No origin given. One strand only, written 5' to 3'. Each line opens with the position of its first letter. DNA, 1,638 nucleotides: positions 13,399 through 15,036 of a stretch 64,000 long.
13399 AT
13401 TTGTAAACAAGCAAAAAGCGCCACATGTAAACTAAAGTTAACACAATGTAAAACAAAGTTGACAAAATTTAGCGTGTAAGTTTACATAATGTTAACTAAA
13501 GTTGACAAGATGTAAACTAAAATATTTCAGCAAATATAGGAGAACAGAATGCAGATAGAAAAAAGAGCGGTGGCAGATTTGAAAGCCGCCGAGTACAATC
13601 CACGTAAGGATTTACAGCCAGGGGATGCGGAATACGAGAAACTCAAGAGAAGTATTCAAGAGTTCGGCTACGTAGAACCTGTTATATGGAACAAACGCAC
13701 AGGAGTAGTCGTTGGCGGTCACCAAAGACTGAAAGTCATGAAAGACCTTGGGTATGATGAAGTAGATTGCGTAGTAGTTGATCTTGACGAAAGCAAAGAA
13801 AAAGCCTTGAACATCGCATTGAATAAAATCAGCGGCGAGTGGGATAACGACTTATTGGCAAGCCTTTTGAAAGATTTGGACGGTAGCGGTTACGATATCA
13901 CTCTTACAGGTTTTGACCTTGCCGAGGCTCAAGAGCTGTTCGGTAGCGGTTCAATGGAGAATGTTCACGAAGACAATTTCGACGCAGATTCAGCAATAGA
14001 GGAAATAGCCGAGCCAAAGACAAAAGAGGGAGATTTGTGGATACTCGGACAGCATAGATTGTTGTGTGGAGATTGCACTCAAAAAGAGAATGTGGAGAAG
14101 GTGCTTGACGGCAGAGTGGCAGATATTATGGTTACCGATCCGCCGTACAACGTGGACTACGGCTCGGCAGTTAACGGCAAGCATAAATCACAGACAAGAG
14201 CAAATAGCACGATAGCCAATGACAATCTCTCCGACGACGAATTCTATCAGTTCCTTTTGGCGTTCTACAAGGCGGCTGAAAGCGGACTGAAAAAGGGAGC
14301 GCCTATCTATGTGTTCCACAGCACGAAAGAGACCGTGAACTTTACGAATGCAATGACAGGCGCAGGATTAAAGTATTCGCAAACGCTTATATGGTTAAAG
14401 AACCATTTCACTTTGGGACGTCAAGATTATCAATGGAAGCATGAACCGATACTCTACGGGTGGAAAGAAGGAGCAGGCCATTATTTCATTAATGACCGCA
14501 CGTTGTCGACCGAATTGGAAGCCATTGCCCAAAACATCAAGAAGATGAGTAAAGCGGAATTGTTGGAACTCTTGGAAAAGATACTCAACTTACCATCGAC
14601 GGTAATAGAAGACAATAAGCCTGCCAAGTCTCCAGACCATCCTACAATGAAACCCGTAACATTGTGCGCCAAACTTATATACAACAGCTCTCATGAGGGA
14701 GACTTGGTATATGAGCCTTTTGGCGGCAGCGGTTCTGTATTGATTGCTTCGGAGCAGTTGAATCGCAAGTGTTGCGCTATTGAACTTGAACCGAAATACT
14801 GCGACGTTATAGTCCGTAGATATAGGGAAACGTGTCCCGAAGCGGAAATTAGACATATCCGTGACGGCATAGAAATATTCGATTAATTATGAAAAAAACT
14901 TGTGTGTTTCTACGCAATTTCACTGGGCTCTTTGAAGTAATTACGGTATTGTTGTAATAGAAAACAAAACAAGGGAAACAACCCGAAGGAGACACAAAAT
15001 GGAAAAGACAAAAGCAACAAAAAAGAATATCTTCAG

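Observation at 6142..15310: Packaging module split by a ~9 kb DNA-modification / candidate anti-defence island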

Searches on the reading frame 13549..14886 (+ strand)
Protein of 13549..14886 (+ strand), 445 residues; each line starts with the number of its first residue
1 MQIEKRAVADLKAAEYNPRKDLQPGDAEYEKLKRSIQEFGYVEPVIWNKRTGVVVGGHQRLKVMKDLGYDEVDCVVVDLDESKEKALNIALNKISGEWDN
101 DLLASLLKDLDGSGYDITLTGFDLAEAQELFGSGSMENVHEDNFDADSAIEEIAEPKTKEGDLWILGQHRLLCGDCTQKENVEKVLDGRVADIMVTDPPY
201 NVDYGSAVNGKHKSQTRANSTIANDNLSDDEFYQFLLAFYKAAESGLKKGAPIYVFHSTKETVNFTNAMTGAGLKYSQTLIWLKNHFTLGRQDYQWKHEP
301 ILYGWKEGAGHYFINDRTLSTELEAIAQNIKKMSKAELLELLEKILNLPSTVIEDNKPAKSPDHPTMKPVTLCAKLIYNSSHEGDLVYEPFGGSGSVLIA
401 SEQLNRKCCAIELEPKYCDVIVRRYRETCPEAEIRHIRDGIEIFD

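Call 3: search_protein_families(library=pfam, proteins=[window:13549-14886:+], max_evalue=0.01)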
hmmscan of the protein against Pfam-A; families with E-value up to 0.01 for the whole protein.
window:13549-14886:+ (445 aa): 4 families
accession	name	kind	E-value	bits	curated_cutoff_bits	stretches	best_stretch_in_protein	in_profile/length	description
PF01555.25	N6_N4_Mtase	-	1.5e-27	97.5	26.7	1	192-422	2-220/221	DNA methylase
PF02195.25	ParB_N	-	1.9e-06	28.3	26.3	1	3-87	3-88/95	ParB N-terminal domain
PF01170.24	UPF0020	-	0.0086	16.2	22.3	0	382-419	27-64/197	RMKL-like, methyltransferase domain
PF02384.22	N6_Mtase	-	0.0094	15.7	20.4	0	187-238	122-171/311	N-6 DNA Methylase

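Call 4: search_protein_families(library=phrogs, proteins=[window:13549-14886:+], max_evalue=0.001)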
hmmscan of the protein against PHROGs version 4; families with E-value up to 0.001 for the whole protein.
window:13549-14886:+ (445 aa): 30 families (the best 25 are shown)
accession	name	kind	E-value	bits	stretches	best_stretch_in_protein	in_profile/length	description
phrog_498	-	other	8.2e-158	527.7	1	1-440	33-434/633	DNA methyltransferase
phrog_620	-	DNA, RNA and nucleotide metabolism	1.2e-49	170.3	1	1-154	7-149/217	ParB-like partition protein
phrog_67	-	other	1.6e-37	130.9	1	158-432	113-350/743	DNA methyltransferase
phrog_9353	-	unknown function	1.6e-37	130.7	1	3-161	14-166/245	-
phrog_8071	-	DNA, RNA and nucleotide metabolism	9.3e-30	105.1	1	1-209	5-212/389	ParB-like partition protein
phrog_23085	-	unknown function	3.7e-25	89.2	1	359-443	35-125/138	-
phrog_723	-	DNA, RNA and nucleotide metabolism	3.5e-22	80.3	1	2-155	12-165/223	ParB-like partition protein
phrog_3008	-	other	9.9e-21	75.1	1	357-428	143-214/244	DNA methyltransferase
phrog_15396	-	DNA, RNA and nucleotide metabolism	1.1e-17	65.7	1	31-148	29-146/258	ParB-like partition nuclease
phrog_940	-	DNA, RNA and nucleotide metabolism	2.1e-17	64.4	1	1-146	4-146/388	nuclease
phrog_5475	-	unknown function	1e-12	48.6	1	7-101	7-94/458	-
phrog_18056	-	DNA, RNA and nucleotide metabolism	5.2e-12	46.4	1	1-91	1-87/387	ParB-like partition nuclease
phrog_18293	-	other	9e-12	46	1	336-426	18-108/119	methyltransferase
phrog_930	-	DNA, RNA and nucleotide metabolism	2.6e-11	44.8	1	2-153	6-155/223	ParB-like partition protein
phrog_23148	-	unknown function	6.7e-10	40.2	1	360-432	81-153/165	-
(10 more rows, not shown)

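Call 43: search_protein_families(library=ncbifam, proteins=[window:13549-14886:+], max_evalue=0.001)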
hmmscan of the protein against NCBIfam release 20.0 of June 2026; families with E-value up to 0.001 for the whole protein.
window:13549-14886:+ (445 aa): 5 families
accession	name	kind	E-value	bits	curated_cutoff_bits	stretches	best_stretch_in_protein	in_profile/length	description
NF050803.1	DnaMtaseCcrMCaul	equivalog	1.4e-17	63.7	830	1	169-430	4-252/350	adenine-specific DNA-methyltransferase CcrM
NF008572.0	PRK11524.1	equivalog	7.5e-16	58.1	292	1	169-426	15-257/294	adenine-specific DNA-methyltransferase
NF010253.0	PRK13699.1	subfamily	1.9e-13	50.6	244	1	362-424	142-204/226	DNA methyltransferase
TIGR04285.1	nucleoid_noc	exception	2.7e-08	33.5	315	1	3-87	2-86/255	nucleoid occlusion protein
TIGR00180.1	parB_part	domain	0.0002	21.2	58.45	0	8-92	10-97/186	ParB/RepB/Spo0J family partition protein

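Call 44: search_protein_families(library=padloc, proteins=[window:13549-14886:+], max_evalue=0.001)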
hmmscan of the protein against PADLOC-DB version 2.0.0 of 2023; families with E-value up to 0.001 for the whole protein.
window:13549-14886:+ (445 aa): 47 families (the best 25 are shown)
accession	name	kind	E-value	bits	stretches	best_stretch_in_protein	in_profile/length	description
PDLC03229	MTase_II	-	1.9e-147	489.6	2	1-321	8-326/436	Type II methyltransferase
PDLC03371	MTase_II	-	1.6e-37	127.4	1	182-428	22-255/260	Type II methyltransferase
PDLC03299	MTase_II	-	1.8e-25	88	1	168-426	14-258/296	Type II methyltransferase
PDLC03308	MTase_II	-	2.1e-25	87.6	2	356-429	325-399/419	Type II methyltransferase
PDLC03353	MTase_II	-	2.7e-19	67.7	1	180-425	18-250/260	Type II methyltransferase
PDLC03216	MTase_II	-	3.1e-18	63.9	1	169-430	12-260/364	Type II methyltransferase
PDLC03738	oMTase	-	4.4e-17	59.9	1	169-426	21-266/376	orphan methyltransferase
PDLC03228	MTase_II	-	2.8e-16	58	1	363-422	143-202/227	Type II methyltransferase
PDLC03320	MTase_II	-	7.9e-14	49.5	1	139-428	4-277/289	Type II methyltransferase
PDLC03296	MTase_II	-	3.1e-13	47.7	1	189-414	27-239/336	Type II methyltransferase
PDLC03387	MTase_II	-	3.2e-13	47.5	1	358-436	209-286/289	Type II methyltransferase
PDLC03302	MTase_II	-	1.2e-12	45.4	1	183-428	16-263/626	Type II methyltransferase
PDLC03265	MTase_II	-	1.3e-12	45.8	1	363-426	266-329/333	Type II methyltransferase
PDLC03238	MTase_II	-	4.6e-12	43.7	1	369-426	309-364/428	Type II methyltransferase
PDLC03339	MTase_II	-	1.6e-11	41.6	1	363-428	209-274/399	Type II methyltransferase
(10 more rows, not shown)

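Call 45: find_encoding_contigs(protein=window:13549-14886:+, flank=10000, max_places=6)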
Protein window:13549-14886:+ (445 aa): 2 contigs read that carry it; 1 place shown.
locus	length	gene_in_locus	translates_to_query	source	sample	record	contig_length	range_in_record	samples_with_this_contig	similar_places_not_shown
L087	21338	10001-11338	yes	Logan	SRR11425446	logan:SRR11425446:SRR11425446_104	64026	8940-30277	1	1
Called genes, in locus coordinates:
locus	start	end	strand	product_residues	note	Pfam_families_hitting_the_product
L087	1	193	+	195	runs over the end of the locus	-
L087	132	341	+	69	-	-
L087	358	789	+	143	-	PF01844:HNH, PF14279:HNH_5 (weak)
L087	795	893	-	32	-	-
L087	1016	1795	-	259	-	-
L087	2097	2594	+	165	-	PF05119:Terminase_4 (weak)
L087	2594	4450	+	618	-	PF00145:DNA_methylase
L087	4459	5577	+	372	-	PF00438:S-AdoMet_synt_N, PF02772:S-AdoMet_synt_M, PF02773:S-AdoMet_synt_C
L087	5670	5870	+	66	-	-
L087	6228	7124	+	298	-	PF12224:Amidoligase_2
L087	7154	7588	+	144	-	PF06094:GGACT, PF13772:AIG2_2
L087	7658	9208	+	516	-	PF03354:TerL_ATPase, PF20441:TerL_nuclease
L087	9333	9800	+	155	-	-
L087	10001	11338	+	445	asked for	PF02195:ParB_N, PF01555:N6_N4_Mtase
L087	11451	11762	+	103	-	-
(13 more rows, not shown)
